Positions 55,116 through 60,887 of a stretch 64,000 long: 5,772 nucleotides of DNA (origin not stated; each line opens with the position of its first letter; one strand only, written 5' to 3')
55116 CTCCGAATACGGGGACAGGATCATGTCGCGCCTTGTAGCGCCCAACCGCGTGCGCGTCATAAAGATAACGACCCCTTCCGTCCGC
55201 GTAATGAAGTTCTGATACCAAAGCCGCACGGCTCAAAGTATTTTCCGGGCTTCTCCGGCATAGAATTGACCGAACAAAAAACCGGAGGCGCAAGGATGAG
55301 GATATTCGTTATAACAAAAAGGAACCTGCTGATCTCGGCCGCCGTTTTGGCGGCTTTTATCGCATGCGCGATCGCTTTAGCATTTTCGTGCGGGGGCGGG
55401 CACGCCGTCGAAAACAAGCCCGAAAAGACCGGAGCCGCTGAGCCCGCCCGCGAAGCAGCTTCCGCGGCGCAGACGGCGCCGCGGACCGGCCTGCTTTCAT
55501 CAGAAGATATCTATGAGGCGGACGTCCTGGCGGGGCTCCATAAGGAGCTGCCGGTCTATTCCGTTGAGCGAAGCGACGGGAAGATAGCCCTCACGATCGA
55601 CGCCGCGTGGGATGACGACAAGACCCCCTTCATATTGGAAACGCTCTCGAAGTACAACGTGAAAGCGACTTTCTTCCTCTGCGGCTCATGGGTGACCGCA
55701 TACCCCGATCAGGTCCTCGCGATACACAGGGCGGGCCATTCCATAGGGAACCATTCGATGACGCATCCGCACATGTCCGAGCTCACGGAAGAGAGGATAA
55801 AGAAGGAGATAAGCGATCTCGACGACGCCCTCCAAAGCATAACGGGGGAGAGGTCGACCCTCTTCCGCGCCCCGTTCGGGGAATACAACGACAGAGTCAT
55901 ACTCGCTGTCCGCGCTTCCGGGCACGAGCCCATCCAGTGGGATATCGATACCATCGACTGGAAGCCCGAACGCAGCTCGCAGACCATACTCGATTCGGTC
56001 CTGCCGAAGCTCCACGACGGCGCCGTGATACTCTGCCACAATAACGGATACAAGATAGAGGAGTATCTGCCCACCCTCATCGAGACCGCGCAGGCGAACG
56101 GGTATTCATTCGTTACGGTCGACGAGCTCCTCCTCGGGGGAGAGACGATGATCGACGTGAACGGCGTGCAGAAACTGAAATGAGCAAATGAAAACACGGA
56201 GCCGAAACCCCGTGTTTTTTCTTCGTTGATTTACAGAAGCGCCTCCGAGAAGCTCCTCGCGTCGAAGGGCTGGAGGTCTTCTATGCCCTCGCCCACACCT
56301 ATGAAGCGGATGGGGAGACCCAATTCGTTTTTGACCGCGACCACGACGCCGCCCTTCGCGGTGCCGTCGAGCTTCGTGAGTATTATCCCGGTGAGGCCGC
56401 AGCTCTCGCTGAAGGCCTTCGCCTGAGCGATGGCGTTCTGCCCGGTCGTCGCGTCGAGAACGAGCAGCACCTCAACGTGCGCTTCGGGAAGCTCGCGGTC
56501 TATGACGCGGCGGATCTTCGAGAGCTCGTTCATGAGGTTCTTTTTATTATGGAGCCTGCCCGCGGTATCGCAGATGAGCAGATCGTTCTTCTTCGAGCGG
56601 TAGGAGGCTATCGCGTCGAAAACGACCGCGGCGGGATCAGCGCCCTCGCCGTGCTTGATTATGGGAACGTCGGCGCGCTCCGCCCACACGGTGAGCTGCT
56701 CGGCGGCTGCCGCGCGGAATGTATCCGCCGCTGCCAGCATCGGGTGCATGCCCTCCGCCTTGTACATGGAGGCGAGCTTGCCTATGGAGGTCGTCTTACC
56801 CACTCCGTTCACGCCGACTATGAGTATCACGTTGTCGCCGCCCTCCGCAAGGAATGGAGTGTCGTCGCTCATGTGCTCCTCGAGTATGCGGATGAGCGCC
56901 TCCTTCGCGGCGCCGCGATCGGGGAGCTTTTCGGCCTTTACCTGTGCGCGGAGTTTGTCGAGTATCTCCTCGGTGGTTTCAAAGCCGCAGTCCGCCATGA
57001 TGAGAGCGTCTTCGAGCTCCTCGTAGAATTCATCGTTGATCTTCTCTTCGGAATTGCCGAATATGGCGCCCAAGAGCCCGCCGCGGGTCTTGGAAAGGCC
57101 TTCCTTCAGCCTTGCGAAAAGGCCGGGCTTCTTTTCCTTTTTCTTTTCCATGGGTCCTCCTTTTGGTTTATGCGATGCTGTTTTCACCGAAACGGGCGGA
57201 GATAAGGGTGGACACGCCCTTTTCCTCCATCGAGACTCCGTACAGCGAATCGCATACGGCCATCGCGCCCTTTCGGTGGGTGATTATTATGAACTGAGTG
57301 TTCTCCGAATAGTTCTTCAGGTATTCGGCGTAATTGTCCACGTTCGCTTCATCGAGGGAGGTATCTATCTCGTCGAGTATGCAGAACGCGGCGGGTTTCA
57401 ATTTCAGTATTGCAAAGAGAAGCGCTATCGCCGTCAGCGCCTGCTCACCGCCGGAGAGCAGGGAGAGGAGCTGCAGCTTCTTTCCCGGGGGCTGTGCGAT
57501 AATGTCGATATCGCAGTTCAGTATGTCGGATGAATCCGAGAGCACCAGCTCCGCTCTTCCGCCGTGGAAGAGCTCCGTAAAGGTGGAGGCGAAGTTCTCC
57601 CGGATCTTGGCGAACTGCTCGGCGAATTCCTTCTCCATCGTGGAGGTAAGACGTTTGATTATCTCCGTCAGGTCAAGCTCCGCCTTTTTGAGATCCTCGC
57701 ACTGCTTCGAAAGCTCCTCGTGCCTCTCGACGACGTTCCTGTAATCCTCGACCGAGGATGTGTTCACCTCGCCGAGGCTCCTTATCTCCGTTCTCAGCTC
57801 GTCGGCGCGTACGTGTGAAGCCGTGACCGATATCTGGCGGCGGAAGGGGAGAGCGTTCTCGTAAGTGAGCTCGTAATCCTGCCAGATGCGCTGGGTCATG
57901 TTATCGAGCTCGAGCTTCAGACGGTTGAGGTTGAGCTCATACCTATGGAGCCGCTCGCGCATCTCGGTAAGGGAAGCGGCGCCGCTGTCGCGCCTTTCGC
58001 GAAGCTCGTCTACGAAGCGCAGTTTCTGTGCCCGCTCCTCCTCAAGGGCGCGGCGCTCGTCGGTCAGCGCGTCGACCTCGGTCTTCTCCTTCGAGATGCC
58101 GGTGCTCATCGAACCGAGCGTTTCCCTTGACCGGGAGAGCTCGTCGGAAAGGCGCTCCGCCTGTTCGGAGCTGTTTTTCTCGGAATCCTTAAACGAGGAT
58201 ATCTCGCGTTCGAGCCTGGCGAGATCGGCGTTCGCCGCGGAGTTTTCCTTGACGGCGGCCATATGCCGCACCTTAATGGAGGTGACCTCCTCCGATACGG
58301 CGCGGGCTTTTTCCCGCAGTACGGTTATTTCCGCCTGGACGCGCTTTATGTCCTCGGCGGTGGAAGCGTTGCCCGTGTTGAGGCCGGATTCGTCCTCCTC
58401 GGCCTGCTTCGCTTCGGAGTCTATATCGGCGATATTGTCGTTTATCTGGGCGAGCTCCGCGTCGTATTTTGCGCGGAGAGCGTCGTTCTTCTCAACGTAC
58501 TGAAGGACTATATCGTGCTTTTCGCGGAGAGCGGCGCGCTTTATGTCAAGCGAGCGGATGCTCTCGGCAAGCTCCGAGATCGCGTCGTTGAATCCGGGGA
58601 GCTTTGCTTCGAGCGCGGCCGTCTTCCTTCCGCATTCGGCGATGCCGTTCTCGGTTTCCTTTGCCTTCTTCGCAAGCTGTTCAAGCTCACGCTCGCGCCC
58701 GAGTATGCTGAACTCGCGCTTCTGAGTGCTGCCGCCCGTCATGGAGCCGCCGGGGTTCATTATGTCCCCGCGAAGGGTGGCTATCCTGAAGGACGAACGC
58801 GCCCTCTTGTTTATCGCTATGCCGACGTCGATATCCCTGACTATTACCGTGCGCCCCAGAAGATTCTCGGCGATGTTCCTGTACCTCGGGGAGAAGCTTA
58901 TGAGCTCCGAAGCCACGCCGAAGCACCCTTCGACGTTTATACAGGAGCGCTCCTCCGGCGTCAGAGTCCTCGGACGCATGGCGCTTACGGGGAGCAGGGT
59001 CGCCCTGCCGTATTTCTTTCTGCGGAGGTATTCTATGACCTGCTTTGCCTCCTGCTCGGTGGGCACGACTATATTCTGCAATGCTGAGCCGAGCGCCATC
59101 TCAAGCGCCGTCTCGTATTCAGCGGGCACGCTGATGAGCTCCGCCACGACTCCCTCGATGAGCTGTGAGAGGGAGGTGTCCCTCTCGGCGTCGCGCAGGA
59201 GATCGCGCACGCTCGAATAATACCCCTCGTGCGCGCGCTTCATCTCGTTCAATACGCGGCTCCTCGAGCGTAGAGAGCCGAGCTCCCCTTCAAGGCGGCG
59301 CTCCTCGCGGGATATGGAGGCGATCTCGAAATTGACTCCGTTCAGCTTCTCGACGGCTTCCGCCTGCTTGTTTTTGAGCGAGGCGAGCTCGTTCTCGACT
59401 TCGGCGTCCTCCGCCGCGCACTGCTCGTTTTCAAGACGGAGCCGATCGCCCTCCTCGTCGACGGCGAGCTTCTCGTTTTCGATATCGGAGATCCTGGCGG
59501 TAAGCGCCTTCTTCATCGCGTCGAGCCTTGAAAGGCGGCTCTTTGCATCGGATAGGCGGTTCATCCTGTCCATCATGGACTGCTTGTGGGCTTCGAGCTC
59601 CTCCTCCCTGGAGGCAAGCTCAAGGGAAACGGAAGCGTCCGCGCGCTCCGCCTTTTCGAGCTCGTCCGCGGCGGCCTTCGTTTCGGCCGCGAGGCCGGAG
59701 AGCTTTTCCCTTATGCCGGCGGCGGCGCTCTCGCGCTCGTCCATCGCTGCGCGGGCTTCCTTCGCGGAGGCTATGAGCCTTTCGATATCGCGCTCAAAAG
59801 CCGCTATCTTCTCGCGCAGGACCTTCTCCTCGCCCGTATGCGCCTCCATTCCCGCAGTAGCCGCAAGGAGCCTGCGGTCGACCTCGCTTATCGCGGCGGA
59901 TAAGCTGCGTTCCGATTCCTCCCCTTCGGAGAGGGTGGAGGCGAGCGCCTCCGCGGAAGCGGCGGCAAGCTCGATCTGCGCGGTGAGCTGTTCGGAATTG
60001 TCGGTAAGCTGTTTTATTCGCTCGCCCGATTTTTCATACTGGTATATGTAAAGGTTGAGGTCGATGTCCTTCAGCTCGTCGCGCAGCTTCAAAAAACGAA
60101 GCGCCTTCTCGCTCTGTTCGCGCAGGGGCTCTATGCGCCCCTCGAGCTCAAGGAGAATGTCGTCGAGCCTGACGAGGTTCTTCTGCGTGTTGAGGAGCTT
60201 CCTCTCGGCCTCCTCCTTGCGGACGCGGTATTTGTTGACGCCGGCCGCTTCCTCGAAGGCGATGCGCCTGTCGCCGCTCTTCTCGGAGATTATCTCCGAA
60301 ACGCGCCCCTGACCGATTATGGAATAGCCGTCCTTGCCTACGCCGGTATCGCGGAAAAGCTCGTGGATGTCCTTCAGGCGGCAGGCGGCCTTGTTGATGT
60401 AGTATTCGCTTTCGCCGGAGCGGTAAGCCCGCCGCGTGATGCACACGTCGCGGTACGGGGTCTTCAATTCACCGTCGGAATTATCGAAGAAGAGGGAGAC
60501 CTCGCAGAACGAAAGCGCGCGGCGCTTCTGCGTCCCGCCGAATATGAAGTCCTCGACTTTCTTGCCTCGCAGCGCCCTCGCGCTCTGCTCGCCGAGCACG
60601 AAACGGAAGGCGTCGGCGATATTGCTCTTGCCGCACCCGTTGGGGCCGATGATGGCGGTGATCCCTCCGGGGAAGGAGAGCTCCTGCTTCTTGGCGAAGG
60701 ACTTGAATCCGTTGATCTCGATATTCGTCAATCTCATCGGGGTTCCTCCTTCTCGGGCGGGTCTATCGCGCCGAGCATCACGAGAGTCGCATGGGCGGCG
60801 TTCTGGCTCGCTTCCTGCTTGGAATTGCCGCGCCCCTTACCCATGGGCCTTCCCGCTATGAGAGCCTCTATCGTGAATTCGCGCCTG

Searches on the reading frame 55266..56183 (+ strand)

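Call 72: search_protein_families(library=pfam, proteins=[window:55266-56183:+], max_evalue=0.0001)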
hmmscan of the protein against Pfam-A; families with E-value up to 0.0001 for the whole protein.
window:55266-56183:+ (305 aa): 1 family
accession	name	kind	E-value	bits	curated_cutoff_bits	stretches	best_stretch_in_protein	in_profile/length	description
PF01522.26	Polysacc_deac_1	-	7.8e-37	126.4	23.1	1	101-221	3-122/124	Polysaccharide deacetylase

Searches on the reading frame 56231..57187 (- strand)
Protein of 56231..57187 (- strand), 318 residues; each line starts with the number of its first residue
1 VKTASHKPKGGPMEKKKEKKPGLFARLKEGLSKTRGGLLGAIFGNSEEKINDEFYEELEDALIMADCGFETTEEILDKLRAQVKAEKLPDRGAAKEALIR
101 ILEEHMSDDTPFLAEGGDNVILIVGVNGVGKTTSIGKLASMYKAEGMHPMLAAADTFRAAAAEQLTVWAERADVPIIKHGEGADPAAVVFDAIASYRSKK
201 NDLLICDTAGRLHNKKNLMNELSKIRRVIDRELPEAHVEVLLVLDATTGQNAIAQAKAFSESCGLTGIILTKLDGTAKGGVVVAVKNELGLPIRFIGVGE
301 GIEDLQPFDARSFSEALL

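Call 72: search_protein_families(library=pfam, proteins=[window:56231-57187:-], max_evalue=0.0001)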
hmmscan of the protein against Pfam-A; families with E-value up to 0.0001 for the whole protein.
window:56231-57187:- (318 aa): 4 families
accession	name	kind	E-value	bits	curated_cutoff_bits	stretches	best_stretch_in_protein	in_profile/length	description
PF00448.28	SRP54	-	2.3e-78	262.8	22.7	1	119-318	2-195/196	SRP54-type protein, GTPase domain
PF02881.24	SRP54_N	-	2.5e-13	50.5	22.4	1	39-100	5-73/75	SRP54-type protein, helical bundle domain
PF13401.12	AAA_22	-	2.7e-06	28.2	27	1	117-242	4-120/130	AAA domain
PF13604.12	AAA_30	-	5e-06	26.8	27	1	114-213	14-101/191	AAA domain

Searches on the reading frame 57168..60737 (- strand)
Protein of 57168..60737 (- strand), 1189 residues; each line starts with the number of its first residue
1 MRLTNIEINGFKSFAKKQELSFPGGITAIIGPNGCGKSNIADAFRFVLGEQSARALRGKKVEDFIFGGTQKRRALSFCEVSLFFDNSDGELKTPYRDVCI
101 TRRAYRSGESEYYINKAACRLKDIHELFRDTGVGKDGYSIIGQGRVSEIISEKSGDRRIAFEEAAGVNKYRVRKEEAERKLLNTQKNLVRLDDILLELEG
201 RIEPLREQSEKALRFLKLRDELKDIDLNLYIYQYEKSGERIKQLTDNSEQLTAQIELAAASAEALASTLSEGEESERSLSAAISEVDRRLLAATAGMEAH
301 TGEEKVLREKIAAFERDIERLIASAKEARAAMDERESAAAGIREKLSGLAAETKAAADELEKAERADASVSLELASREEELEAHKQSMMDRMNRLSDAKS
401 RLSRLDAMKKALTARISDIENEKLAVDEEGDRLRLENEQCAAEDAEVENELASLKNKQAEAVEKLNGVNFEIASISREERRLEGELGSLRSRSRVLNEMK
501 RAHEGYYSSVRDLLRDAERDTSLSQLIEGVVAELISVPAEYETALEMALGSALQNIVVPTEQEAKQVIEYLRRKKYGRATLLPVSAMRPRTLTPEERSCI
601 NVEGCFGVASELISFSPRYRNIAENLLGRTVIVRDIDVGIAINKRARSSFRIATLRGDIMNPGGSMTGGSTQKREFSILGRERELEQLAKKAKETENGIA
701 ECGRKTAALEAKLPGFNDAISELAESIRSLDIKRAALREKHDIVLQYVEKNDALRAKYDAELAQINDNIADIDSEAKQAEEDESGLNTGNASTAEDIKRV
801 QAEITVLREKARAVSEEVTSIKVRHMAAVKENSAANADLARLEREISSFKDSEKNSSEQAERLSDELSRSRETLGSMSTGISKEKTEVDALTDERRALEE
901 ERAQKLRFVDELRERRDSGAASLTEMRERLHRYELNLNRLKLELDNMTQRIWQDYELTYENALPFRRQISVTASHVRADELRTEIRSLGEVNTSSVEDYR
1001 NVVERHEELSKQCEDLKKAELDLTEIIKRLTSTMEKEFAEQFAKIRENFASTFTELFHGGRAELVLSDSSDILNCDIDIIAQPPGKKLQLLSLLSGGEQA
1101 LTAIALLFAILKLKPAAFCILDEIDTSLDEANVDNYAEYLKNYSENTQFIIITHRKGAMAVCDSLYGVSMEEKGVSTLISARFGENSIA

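Call 72: search_protein_families(library=pfam, proteins=[window:57168-60737:-], max_evalue=0.0001)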
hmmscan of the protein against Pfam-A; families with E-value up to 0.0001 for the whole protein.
window:57168-60737:- (1189 aa): 7 families
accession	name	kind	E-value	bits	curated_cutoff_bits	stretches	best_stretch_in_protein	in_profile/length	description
PF02463.25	SMC_N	-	1.2e-73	247.7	40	1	3-1177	2-220/220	RecF/RecN/SMC N terminal domain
PF06470.18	SMC_hinge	-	2.1e-29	102.7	22.5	1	527-642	4-115/116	SMC proteins Flexible Hinge Domain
PF13476.12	AAA_23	-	2.7e-18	67.8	27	1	6-256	2-201/201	AAA domain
PF13304.12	AAA_21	-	1.8e-11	45.1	27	1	26-77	1-60/304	AAA domain, putative AbiEii toxin, Type IV TA system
PF13175.12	AAA_15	-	1.9e-08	34.7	32.1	1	1-337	1-265/374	AAA ATPase domain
PF13555.12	AAA_29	-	3.2e-05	24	27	1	4-49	2-47/61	P-loop containing region of AAA domain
PF00005.33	ABC_tran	-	4.7e-05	24.4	25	0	23-63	10-51/137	ABC transporter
